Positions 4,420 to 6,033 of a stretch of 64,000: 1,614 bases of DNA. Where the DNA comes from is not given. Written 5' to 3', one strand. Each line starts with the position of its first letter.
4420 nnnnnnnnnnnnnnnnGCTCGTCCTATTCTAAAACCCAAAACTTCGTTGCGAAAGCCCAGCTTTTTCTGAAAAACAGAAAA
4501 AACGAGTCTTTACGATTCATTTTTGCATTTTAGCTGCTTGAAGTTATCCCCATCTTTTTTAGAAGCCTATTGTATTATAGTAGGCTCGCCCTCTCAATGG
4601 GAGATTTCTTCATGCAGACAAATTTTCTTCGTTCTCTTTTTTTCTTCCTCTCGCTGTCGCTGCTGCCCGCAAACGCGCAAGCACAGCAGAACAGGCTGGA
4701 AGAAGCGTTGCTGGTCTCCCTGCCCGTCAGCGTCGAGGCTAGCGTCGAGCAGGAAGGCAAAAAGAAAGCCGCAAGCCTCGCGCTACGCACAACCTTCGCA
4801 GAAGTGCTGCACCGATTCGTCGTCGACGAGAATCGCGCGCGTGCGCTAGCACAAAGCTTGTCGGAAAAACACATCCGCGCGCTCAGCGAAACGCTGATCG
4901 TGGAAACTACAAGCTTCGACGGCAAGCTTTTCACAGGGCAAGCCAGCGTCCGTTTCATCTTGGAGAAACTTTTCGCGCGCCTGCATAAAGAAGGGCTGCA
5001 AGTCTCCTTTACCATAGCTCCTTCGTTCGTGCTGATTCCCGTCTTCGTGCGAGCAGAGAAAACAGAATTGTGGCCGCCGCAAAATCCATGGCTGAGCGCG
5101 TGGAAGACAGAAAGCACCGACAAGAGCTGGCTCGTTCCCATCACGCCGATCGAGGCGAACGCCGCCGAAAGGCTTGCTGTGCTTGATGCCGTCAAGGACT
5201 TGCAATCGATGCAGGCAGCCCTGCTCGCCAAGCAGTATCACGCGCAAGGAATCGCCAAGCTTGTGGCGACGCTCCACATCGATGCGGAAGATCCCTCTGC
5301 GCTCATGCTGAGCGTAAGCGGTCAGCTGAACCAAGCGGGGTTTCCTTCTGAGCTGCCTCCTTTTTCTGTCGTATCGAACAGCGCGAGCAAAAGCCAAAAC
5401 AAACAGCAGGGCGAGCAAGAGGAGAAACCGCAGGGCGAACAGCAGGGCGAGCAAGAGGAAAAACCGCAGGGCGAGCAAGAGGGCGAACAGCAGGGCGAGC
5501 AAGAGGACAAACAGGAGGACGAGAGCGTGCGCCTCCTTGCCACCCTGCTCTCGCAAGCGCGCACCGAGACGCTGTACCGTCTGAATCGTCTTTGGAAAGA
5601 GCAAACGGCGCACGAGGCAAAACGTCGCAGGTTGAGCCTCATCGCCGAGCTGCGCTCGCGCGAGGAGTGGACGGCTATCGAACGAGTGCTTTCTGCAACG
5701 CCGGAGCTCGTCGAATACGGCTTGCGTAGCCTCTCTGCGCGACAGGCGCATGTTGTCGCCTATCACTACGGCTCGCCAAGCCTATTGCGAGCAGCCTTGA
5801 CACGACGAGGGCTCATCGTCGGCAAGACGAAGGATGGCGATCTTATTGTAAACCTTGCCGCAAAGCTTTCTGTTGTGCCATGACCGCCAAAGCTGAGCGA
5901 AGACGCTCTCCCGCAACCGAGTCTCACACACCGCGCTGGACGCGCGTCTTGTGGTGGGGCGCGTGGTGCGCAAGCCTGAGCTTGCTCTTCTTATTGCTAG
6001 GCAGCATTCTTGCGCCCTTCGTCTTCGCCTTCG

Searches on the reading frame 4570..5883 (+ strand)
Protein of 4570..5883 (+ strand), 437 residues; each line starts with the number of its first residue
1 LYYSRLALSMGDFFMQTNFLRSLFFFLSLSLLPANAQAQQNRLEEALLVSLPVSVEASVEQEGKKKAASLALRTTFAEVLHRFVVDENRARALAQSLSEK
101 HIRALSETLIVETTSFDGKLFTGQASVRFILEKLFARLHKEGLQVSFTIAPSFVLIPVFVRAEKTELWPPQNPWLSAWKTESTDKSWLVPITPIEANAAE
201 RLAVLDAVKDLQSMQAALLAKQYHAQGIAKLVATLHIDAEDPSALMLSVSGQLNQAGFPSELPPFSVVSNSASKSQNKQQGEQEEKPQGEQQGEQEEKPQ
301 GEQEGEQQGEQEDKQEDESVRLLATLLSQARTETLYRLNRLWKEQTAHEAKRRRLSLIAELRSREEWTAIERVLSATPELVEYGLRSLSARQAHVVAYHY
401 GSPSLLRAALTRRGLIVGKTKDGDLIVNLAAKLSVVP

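Call 34: search_protein_families(library=pfam, proteins=[window:4570-5883:+], max_evalue=0.001)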
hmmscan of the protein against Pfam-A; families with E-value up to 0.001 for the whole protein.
window:4570-5883:+ (437 aa): 0 families

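Call 45: search_protein_families(library=pfam, proteins=[window:4570-5883:+], max_evalue=0.01)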
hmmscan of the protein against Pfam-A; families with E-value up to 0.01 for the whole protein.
window:4570-5883:+ (437 aa): 1 family
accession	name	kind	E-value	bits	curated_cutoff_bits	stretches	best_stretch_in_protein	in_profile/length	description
PF10034.15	Dpy19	-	0.0079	14.9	27.2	1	14-264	260-384/653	Q-cell neuroblast polarisation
